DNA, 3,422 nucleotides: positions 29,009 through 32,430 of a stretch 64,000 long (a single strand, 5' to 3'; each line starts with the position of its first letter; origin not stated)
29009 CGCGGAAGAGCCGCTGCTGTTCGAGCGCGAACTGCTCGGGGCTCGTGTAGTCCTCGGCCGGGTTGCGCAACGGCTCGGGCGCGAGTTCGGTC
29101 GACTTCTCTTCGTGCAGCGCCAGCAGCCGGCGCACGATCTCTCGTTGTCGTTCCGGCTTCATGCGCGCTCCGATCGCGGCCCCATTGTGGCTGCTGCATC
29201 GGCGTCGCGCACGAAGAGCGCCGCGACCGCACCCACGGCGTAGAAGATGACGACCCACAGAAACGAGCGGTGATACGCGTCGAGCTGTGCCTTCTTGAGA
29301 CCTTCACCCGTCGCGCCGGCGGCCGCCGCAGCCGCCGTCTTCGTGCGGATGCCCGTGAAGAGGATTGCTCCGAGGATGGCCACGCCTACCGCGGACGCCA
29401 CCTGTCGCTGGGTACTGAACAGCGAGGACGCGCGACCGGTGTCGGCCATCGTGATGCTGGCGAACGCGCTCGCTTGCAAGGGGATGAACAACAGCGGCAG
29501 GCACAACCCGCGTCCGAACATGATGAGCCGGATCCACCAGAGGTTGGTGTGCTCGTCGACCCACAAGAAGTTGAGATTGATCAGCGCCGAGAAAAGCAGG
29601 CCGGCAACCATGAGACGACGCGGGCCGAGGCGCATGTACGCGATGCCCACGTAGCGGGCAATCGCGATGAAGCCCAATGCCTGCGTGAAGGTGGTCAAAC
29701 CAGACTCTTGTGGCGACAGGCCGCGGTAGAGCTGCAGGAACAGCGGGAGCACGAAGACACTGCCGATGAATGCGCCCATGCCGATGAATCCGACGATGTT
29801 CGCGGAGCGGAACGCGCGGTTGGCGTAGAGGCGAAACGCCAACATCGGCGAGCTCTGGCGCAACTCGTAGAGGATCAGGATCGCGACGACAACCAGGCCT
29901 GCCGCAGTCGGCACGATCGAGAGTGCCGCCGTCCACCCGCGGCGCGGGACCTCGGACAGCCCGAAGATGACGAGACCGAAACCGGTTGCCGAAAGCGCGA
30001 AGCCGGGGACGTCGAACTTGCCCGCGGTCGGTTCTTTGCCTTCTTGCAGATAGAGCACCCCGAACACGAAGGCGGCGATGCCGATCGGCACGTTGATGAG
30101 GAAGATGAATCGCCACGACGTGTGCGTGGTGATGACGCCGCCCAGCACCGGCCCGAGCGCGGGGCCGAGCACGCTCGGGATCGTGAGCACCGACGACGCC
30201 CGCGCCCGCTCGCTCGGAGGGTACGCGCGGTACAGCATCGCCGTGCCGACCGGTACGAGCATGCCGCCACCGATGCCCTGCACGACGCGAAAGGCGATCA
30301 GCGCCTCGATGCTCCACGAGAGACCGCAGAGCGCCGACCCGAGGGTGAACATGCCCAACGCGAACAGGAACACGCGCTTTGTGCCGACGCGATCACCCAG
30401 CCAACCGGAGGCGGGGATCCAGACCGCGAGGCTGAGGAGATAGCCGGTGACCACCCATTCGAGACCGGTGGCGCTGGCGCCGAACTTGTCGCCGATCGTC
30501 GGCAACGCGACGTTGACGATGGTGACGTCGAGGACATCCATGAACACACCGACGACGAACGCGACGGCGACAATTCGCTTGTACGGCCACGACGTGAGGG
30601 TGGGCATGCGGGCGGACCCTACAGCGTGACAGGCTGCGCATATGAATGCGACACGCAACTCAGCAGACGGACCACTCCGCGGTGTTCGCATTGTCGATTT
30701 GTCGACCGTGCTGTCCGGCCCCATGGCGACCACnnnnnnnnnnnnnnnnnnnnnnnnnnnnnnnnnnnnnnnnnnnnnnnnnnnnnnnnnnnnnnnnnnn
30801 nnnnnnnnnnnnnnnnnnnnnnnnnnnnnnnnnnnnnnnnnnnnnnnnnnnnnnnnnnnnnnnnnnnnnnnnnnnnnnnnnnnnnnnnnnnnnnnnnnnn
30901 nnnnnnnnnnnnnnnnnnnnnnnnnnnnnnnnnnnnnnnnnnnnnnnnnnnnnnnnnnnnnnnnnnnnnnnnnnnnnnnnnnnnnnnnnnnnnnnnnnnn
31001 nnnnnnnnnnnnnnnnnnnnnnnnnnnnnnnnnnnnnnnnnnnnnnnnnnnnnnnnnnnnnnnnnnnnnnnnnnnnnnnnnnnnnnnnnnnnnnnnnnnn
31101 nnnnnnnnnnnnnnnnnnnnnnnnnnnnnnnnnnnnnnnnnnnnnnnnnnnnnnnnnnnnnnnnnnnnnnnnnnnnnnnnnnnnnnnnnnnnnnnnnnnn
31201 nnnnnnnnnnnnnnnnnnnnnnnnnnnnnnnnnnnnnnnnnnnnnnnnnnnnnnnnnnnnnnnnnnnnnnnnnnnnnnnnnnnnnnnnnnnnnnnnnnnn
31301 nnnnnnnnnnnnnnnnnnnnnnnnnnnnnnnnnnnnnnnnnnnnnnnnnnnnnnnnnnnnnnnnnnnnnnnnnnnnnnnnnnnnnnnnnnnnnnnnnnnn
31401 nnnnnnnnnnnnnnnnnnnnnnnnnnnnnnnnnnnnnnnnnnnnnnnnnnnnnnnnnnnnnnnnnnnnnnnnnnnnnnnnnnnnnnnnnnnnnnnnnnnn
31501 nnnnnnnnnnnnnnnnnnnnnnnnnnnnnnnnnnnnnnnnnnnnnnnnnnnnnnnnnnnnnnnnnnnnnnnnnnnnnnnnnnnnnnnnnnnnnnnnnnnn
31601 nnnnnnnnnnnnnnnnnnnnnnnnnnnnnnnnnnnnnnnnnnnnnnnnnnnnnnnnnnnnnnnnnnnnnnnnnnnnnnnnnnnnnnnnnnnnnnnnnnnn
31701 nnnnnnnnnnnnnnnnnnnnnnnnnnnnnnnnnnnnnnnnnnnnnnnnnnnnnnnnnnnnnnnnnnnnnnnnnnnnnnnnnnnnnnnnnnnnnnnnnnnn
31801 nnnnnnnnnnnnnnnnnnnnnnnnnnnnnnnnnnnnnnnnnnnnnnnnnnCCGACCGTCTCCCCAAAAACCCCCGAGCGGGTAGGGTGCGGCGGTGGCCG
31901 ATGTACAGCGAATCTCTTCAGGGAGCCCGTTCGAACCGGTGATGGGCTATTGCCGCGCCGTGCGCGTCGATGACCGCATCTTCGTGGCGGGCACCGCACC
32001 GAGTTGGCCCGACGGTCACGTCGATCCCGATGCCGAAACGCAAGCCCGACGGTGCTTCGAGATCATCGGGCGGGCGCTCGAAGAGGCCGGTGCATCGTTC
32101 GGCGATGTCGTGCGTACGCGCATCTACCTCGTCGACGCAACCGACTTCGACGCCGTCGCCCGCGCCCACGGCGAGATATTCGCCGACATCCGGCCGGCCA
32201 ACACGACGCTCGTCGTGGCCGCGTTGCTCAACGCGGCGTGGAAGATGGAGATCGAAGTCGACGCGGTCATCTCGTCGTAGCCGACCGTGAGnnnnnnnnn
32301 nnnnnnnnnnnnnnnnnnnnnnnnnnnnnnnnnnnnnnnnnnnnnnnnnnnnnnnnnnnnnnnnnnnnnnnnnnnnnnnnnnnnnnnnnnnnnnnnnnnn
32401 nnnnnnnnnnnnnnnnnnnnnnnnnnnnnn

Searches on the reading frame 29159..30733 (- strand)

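Call 56: search_protein_families(library=pfam, max_evalue=0.00001, proteins=[window:29159-30733:-])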
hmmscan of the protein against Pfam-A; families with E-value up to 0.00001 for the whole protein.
window:29159-30733:- (524 aa): 1 family
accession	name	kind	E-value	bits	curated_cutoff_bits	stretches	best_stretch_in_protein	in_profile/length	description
PF07690.21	MFS_1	-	2.5e-56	191.5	33.4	2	61-450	3-346/347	Major Facilitator Superfamily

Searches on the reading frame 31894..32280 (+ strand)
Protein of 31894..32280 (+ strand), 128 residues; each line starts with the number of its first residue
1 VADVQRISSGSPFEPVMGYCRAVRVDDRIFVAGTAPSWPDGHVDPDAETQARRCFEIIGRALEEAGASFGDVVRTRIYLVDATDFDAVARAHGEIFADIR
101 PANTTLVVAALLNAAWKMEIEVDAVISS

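Call 56: search_protein_families(library=pfam, max_evalue=0.00001, proteins=[window:31894-32280:+])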
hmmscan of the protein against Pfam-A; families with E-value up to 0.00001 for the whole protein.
window:31894-32280:+ (128 aa): 1 family
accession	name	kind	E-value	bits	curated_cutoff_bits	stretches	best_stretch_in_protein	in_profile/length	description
PF01042.26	Ribonuc_L-PSP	-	3e-26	92.2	27.3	1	14-126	6-121/121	Endoribonuclease L-PSP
